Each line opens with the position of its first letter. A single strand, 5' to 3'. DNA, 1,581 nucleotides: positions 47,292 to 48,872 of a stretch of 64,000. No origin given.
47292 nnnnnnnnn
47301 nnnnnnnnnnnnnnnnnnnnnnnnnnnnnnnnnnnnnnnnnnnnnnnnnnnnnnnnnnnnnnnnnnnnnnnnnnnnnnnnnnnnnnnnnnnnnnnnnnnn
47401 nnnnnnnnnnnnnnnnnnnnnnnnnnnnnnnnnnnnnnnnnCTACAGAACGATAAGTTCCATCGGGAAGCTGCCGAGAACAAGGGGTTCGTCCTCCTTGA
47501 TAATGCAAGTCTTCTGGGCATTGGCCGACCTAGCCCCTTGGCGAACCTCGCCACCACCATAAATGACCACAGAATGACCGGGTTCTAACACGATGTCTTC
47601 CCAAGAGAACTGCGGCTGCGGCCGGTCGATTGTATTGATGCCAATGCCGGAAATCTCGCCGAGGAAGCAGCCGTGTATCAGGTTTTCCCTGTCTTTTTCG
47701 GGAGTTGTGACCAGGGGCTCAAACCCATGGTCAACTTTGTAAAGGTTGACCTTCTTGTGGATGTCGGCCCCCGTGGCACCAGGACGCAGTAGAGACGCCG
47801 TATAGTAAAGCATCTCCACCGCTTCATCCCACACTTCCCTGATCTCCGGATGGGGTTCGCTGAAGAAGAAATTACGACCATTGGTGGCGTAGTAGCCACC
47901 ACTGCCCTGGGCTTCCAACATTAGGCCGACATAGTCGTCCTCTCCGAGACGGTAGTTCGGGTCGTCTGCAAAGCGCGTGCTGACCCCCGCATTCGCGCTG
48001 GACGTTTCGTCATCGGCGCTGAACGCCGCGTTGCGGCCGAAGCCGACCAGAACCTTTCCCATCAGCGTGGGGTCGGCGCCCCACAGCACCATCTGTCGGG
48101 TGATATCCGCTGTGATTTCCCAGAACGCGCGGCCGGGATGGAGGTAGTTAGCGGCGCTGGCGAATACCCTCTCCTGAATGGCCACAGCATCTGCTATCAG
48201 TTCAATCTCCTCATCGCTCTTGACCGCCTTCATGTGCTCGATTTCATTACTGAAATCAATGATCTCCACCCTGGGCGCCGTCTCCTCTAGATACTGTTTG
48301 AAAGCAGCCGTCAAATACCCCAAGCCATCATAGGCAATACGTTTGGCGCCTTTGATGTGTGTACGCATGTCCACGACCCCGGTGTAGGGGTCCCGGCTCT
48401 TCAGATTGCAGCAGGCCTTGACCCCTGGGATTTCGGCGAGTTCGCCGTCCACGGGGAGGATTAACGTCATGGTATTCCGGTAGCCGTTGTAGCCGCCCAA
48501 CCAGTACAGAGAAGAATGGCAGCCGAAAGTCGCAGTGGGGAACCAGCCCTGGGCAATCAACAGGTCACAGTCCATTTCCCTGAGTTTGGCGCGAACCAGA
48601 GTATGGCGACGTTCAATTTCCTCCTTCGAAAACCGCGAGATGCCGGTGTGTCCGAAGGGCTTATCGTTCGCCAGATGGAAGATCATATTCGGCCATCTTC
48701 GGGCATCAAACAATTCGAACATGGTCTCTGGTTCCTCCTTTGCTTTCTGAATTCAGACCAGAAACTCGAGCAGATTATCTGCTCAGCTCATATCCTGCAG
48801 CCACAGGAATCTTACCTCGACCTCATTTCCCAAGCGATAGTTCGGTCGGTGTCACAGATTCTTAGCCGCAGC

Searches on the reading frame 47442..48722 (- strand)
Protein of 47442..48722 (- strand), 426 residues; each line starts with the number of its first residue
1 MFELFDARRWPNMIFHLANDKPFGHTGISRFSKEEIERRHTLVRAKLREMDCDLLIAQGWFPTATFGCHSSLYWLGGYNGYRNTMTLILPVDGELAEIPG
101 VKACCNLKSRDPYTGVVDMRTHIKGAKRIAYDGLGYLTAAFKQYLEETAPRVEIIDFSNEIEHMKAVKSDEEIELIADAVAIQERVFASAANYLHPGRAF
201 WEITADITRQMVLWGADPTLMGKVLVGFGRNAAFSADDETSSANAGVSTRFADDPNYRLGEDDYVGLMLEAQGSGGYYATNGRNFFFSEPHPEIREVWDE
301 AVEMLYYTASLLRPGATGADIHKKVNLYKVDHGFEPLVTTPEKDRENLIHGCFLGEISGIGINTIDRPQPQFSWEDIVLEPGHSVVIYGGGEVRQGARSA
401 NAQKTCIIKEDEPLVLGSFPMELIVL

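Call 11: search_protein_families(library=pfam, proteins=[window:47442-48722:-], max_evalue=0.001)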
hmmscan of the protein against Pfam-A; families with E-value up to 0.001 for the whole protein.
window:47442-48722:- (426 aa): 1 family
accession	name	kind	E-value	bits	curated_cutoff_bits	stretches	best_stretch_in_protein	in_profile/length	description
PF00557.29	Peptidase_M24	-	4e-15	56.6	23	1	174-388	1-186/208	Metallopeptidase family M24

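Call 30: search_protein_families(library=ncbifam, proteins=[window:47442-48722:-], max_evalue=0.001)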
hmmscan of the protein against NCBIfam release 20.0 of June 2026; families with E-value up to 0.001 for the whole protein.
window:47442-48722:- (426 aa): 5 families
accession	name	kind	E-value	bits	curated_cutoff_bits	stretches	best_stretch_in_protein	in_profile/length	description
TIGR02993.1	ectoine_eutD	equivalog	2.9e-06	26.7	613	0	120-323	112-301/391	ectoine hydrolase DoeA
NF038259.1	ectoine_DoeA_2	exception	2.4e-05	23.3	575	1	124-225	109-212/386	ectoine hydrolase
TIGR00500.1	met_pdase_I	equivalog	4.8e-05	23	171.35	1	167-336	3-160/247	type I methionyl aminopeptidase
NF040821.1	dipep_PepQ_Arch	equivalog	0.00027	20.1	630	1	123-223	80-178/346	Xaa-Pro dipeptidase PepQ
NF008131.0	PRK10879.1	equivalog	0.00053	18.9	465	0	126-234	135-239/438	Xaa-Pro aminopeptidase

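Call 34: search_solved_structures(query=window:47442-48722:-, max_evalue=0.001, show_alignments=2)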
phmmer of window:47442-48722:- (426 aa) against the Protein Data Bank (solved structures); distinct sequences matched with E-value up to 0.001: 7.
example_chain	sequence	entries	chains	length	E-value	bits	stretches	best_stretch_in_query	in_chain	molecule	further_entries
9kw9_A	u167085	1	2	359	3.9e-06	29.2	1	110-218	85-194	Proline dipeptidase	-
9kwa_A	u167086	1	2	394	5.2e-06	28.8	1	110-218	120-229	Proline dipeptidase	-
7yto_D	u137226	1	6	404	1.5e-05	27.2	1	110-326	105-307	Creatine amidinohydrolase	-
4ege_A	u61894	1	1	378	1.6e-05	27.1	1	160-324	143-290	Dipeptidase PepE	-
3q6d_A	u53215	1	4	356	2.7e-05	26.4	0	138-426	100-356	Proline dipeptidase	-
5giu_A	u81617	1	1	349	0.00032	22.9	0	128-334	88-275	Proline dipeptidase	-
5cdl_A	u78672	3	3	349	0.00033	22.9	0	128-334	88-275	Proline dipeptidase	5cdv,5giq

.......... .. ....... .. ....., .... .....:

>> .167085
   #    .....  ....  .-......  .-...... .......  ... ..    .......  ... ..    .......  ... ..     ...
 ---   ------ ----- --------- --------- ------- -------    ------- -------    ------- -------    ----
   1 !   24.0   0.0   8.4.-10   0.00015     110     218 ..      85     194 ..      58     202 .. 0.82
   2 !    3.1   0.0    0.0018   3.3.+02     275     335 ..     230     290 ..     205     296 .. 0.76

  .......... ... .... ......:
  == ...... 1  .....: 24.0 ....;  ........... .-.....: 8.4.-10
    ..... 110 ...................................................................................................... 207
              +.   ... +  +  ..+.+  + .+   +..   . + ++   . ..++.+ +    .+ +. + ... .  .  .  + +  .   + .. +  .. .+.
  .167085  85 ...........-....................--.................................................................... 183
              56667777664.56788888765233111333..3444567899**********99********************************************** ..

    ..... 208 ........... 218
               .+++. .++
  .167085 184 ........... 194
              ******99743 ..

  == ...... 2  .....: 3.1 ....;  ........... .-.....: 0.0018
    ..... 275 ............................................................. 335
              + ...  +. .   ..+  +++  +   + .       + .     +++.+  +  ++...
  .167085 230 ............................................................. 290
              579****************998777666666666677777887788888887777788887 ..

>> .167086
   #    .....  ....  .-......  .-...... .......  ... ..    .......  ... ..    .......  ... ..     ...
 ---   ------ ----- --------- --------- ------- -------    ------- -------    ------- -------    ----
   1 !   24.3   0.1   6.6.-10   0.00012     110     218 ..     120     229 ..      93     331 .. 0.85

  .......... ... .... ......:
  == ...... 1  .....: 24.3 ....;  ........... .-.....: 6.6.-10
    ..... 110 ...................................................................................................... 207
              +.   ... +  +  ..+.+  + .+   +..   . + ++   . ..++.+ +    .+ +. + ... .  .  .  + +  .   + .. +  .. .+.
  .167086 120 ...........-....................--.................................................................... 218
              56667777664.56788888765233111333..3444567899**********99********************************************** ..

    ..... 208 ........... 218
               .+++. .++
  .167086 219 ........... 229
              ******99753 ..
